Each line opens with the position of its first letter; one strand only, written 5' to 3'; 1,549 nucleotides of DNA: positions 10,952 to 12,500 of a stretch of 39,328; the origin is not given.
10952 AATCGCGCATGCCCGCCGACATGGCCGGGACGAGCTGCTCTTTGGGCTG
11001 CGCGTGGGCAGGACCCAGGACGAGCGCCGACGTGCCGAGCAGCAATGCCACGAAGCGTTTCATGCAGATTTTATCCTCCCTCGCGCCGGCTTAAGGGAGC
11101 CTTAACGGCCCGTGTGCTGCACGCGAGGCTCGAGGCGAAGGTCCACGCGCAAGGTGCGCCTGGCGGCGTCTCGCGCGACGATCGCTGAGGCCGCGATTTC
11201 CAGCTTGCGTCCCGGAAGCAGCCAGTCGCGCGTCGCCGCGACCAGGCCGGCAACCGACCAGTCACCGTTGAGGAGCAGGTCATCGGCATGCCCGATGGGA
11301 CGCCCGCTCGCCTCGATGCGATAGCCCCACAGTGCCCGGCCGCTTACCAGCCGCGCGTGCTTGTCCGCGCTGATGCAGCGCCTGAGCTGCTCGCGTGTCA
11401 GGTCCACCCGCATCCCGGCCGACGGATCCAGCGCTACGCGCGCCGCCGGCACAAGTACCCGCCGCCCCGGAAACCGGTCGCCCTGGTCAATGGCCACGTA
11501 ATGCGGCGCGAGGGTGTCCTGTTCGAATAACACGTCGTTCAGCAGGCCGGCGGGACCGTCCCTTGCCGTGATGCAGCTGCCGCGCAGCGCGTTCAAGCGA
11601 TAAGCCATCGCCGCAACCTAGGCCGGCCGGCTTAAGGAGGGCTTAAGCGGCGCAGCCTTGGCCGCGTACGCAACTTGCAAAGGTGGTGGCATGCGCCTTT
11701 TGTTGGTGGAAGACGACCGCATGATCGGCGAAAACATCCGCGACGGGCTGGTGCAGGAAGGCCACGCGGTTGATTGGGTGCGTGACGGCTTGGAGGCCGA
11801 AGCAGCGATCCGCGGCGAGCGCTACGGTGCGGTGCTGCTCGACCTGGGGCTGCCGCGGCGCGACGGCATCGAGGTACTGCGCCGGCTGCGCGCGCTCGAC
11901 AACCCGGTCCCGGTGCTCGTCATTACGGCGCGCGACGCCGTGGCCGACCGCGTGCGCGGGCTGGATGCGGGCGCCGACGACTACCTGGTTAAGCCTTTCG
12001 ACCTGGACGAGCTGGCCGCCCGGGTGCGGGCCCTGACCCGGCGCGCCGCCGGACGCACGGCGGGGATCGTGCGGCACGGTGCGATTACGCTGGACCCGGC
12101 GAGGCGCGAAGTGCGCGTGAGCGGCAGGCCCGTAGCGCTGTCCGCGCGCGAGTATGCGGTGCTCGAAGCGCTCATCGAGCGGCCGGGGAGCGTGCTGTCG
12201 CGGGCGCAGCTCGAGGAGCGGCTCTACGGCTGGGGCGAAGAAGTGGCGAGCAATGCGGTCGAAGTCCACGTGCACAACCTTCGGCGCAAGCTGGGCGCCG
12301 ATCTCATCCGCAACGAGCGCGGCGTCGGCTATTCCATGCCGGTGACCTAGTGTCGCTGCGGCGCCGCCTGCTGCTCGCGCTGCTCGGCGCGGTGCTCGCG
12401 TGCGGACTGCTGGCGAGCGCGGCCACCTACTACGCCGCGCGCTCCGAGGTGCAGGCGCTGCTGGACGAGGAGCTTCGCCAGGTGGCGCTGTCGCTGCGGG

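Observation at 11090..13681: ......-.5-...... direct repeats next to a PmrA/QseB-type two-component system: its own operator set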

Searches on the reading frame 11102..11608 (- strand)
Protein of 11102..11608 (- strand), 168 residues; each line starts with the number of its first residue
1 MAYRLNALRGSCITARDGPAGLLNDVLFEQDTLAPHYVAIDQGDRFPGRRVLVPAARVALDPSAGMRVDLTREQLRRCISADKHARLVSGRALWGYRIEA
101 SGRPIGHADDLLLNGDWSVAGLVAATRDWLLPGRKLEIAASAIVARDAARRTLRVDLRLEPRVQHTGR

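Call 8: search_protein_families(library=pfam, proteins=[window:11102-11608:-])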
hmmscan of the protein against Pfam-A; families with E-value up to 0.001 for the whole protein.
window:11102-11608:- (168 aa): 0 families

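Call 9: search_protein_families(library=ncbifam, proteins=[window:11102-11608:-])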
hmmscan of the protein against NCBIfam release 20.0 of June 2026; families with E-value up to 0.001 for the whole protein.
window:11102-11608:- (168 aa): 0 families

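Call 39: search_protein_families(library=pfam, max_evalue=0.1, proteins=[window:11102-11608:-])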
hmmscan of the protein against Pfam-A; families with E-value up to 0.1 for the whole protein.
window:11102-11608:- (168 aa): 1 family
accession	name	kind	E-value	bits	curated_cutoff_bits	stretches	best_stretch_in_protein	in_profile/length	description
PF05239.21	PRC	-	0.008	16.6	21.2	0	19-58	21-62/78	PRC-barrel domain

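Call 54: find_homologous_proteins(query=window:11102-11608:-, max_evalue=0.001)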
Query window:11102-11608:- (168 aa): 16 proteins with E <= 0.001 among 548 candidates.
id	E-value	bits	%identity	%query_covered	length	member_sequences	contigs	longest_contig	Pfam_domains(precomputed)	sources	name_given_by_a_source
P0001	3.9e-104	364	100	100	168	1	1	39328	-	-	-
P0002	2.3e-52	195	62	95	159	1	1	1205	PF05239.22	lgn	-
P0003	3.3e-52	195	62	95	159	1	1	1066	PF05239.22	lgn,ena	-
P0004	9.5e-51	190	62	95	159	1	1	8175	PF05239.22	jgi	jgi:hypothetical protein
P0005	1.4e-47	180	61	93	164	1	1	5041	PF05239.22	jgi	jgi:hypothetical protein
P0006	5.3e-47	178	61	95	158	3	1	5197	PF05239.22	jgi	jgi:hypothetical protein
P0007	2.3e-42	163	63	75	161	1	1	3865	-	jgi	jgi:hypothetical protein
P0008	5.5e-33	132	48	94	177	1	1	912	-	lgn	-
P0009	6.9e-21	93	33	91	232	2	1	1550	PF05239.22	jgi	jgi:sporulation protein YlmC with PRC-barrel domain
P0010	2.2e-20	91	39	90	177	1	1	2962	PF05239.22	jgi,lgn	jgi:hypothetical protein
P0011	2.3e-14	72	26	91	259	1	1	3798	PF05239.22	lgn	-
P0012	4.6e-13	67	30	93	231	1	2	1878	PF05239.22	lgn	-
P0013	1.3e-9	56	26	98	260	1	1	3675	PF05239.22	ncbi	-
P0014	5.8e-8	51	25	95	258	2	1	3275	PF05239.22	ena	-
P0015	5.8e-7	48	33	45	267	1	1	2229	PF05239.22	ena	-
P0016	1.7e-6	46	23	98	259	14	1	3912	PF05239.22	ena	-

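Call 55: find_encoding_contigs(protein=P0004, flank=8000, max_places=3)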
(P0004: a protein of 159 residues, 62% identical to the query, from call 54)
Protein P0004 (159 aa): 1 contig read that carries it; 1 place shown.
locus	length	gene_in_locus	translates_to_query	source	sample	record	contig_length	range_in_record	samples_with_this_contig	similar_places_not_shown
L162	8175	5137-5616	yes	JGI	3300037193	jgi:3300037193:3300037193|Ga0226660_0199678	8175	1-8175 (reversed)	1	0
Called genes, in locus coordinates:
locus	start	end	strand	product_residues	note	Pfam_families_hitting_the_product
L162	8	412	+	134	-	PF00005:ABC_tran, PF13304:AAA_21, PF12399:BCA_ABC_TP_C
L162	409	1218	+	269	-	PF00005:ABC_tran, PF13304:AAA_21 (weak)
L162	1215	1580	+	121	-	PF00595:PDZ (weak), PF13180:PDZ_2, PF17820:PDZ_6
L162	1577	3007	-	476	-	PF00089:Trypsin, PF13365:Trypsin_2, PF00595:PDZ, PF13180:PDZ_2, PF17820:PDZ_6, PF00595:PDZ, PF13180:PDZ_2, PF17820:PDZ_6, +1 more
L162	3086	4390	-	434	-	PF26769:HAMP_PhoQ, PF00512:HisKA, PF13581:HATPase_c_2 (faint), PF02518:HATPase_c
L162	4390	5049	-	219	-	PF00072:Response_reg, PF00486:Trans_reg_C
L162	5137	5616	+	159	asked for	PF05239:PRC (faint)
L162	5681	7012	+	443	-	PF13458:Peripla_BP_6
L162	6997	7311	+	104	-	PF14346:DUF4398 (weak)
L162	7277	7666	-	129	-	-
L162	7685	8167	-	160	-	PF07690:MFS_1, PF11700:ATG22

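Call 56: find_encoding_contigs(protein=P0005, flank=8000, max_places=3)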
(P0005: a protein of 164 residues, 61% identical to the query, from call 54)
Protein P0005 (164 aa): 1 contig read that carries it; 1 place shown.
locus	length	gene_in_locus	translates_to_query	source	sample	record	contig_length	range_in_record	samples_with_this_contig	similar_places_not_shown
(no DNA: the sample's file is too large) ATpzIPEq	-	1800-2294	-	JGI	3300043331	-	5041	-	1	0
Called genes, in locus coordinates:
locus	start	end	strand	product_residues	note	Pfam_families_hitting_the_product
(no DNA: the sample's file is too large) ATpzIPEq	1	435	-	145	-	?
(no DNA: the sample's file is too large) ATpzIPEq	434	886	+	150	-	-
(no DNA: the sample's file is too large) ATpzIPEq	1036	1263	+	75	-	-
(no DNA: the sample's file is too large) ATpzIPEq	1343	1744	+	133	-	-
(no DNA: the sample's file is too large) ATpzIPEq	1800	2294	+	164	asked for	PF05239:PRC (faint)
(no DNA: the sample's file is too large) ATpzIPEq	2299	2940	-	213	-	PF05239:PRC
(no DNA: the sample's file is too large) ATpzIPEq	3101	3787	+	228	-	PF08964:Crystall_3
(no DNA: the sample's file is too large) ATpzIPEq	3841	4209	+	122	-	PF00595:PDZ (weak), PF13180:PDZ_2, PF17820:PDZ_6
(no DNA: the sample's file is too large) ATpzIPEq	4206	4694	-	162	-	PF02308:MgtC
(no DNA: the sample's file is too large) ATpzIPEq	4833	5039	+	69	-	?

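Call 57: find_encoding_contigs(protein=P0006, flank=8000, max_places=3)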
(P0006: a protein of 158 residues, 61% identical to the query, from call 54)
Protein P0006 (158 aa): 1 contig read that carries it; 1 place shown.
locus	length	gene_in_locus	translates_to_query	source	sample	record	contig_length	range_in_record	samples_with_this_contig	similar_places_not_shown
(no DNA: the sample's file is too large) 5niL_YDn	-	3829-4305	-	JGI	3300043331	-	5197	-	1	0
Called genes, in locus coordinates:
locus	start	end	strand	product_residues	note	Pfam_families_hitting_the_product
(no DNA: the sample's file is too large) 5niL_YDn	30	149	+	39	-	-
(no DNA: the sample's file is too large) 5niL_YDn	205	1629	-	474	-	PF00089:Trypsin, PF13365:Trypsin_2, PF00595:PDZ, PF13180:PDZ_2, PF17820:PDZ_6, PF00595:PDZ (weak), PF13180:PDZ_2, PF17820:PDZ_6, +1 more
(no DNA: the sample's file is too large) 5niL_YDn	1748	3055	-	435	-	PF26769:HAMP_PhoQ, PF00512:HisKA, PF02518:HATPase_c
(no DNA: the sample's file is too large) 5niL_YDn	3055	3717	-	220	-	PF00072:Response_reg, PF00486:Trans_reg_C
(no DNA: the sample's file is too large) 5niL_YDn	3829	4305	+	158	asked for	PF05239:PRC (weak)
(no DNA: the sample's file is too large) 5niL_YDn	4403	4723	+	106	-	PF14346:DUF4398 (weak)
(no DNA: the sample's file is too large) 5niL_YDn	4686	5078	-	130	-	-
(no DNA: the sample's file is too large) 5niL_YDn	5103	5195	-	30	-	?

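Call 58: find_encoding_contigs(protein=P0007, flank=8000, max_places=3)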
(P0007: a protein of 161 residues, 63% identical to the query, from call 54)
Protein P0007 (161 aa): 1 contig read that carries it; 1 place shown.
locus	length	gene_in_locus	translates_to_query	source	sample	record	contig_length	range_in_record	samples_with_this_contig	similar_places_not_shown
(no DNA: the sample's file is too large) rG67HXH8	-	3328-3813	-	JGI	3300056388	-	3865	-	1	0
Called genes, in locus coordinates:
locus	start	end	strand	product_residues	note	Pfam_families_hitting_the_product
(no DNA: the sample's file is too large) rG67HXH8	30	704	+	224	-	-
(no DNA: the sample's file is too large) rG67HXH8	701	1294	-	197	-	PF05239:PRC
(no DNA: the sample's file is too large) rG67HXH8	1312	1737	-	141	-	-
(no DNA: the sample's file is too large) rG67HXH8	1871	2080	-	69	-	-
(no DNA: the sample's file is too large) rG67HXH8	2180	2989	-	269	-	PF05239:PRC (weak)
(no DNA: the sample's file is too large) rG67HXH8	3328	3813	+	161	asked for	-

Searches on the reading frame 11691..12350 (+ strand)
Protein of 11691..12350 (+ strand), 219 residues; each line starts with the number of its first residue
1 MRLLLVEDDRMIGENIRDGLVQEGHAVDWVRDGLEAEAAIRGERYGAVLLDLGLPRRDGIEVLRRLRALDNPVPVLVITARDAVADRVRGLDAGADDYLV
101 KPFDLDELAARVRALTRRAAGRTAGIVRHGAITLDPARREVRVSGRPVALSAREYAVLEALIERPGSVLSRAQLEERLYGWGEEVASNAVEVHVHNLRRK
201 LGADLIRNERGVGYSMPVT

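Call 8: search_protein_families(library=pfam, proteins=[window:11691-12350:+])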
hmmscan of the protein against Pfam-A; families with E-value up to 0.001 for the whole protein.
window:11691-12350:+ (219 aa): 2 families
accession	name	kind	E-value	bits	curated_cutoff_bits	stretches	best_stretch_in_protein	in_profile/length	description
PF00072.30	Response_reg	-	6.9e-28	97.5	30.2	1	4-113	2-111/111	Response regulator receiver domain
PF00486.34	Trans_reg_C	-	1.1e-21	77.1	26.2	1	145-215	1-76/77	Transcriptional regulatory protein, C terminal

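Call 9: search_protein_families(library=ncbifam, proteins=[window:11691-12350:+])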
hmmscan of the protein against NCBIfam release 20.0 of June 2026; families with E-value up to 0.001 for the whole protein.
window:11691-12350:+ (219 aa): 93 families (the best 25 are shown)
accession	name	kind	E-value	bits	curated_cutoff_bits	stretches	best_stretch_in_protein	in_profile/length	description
NF007663.1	PRK10336.1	equivalog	2.2e-72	243.4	345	1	1-216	1-216/219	quorum sensing response regulator transcription factor QseB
NF007928.2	PRK10643.1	equivalog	9.6e-70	234.6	330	1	1-215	1-215/216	two-component system response regulator PmrA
NF012023.0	PRK15479.1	equivalog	1.8e-60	204.3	337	1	1-216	1-217/224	transcriptional regulator TctD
NF041734.1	resp_reg_RppA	equivalog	1.3e-57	194.8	250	1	1-215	1-226/229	two-component system response regulator RppA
TIGR01387.1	cztR_silR_copR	subfamily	1.6e-50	171.8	279.2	1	3-216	1-218/218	heavy metal response regulator transcription factor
NF008296.0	PRK11083.1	equivalog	5.1e-48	163.4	273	1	2-216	5-225/228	two-component system response regulator CreB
NF041733.1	resp_reg_CseB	equivalog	7.1e-48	163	350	1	2-216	2-226/228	two-component system response regulator CseB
TIGR02154.1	PhoB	equivalog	5.5e-47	159.9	296.2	1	2-216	4-225/226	phosphate regulon transcriptional regulator PhoB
NF040689.1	MtrAB_MtrA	equivalog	1.9e-46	158.2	300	1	4-215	2-217/219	MtrAB system response regulator MtrA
NF008078.0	PRK10816.1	equivalog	7.9e-46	156.3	336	1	1-215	1-219/223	two-component system response regulator PhoP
NF045991.1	RespRegCtrARhodob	equivalog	2.6e-45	154.9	350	1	1-202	1-202/224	response regulator transcription factor CtrA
NF045944.1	ResRegRpaBCyano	equivalog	2.6e-43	148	330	1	4-216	1-227/229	response regulator transcription factor RpaB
NF008567.0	PRK11517.1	equivalog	1.4e-41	142.3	353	1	1-216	1-218/223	response regulator transcription factor HprR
NF033118.1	vanR-O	exception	9.8e-41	139.7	505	1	1-216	4-220/233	vancomycin resistance response regulator transcription factor VanR-O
NF007346.1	PRK09836.1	equivalog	7.9e-40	137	420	1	1-217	1-222/227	copper/silver response regulator transcription factor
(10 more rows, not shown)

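Call 10: find_encoding_contigs(protein=window:11691-12350:+, flank=10000, max_places=10)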
Protein window:11691-12350:+ (219 aa): no gene with exactly this product is on record in the collection.

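Call 11: search_solved_structures(query=window:11691-12350:+, show_alignments=3)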
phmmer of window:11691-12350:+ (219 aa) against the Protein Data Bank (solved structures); distinct sequences matched with E-value up to 0.001: 305 (the best 60 are shown).
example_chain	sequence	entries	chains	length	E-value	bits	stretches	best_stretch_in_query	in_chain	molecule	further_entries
8jo2_H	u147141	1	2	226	1.5e-47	165.4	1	1-216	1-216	DNA-binding transcriptional regulator BasR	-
4s04_A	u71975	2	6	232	1.7e-47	165.3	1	1-216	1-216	DNA-binding transcriptional regulator BasR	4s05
1ys6_A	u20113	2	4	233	1.8e-41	145.6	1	2-215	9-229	Transcriptional regulatory protein prrA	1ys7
1kgs_A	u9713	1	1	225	5.2e-39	137.5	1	2-214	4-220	DNA BINDING RESPONSE REGULATOR D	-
7lz9_A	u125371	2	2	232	5.8e-39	137.4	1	1-216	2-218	Putative two-component system response regulator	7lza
3q9s_A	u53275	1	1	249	5.9e-38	134.1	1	2-211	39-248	DNA-binding response regulator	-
2oqr_A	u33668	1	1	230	1.3e-33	119.9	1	3-207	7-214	Sensory transduction protein regX3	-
2gwr_A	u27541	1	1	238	2.4e-33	119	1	2-215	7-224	DNA-binding response regulator mtrA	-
9ji3_J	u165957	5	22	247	5.8e-33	117.8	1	2-215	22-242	DNA-binding response regulator | Possible two component system response transcriptional positive regulator PhoP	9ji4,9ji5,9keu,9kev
3r0j_A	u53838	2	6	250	6.1e-33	117.7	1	2-215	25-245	POSSIBLE TWO COMPONENT SYSTEM RESPONSE TRANSCRIPTIONAL POSITIVE REGULATOR PHOP | Response regulator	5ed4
9dvt_R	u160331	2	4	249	2.2e-32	115.9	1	2-205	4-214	DNA-binding dual master transcriptional regulator RpaA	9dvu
8gc6_A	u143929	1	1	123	6.6e-32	114.3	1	1-121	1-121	Response regulator protein CarR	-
5uic_A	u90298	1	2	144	1.1e-31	113.6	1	1-122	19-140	Two-component response regulator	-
4kny_A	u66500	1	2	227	4.3e-30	108.4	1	3-214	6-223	KDP operon transcriptional regulatory protein KdpE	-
6lgq_D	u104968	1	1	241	4.5e-30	108.3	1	3-214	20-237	DNA-binding response regulator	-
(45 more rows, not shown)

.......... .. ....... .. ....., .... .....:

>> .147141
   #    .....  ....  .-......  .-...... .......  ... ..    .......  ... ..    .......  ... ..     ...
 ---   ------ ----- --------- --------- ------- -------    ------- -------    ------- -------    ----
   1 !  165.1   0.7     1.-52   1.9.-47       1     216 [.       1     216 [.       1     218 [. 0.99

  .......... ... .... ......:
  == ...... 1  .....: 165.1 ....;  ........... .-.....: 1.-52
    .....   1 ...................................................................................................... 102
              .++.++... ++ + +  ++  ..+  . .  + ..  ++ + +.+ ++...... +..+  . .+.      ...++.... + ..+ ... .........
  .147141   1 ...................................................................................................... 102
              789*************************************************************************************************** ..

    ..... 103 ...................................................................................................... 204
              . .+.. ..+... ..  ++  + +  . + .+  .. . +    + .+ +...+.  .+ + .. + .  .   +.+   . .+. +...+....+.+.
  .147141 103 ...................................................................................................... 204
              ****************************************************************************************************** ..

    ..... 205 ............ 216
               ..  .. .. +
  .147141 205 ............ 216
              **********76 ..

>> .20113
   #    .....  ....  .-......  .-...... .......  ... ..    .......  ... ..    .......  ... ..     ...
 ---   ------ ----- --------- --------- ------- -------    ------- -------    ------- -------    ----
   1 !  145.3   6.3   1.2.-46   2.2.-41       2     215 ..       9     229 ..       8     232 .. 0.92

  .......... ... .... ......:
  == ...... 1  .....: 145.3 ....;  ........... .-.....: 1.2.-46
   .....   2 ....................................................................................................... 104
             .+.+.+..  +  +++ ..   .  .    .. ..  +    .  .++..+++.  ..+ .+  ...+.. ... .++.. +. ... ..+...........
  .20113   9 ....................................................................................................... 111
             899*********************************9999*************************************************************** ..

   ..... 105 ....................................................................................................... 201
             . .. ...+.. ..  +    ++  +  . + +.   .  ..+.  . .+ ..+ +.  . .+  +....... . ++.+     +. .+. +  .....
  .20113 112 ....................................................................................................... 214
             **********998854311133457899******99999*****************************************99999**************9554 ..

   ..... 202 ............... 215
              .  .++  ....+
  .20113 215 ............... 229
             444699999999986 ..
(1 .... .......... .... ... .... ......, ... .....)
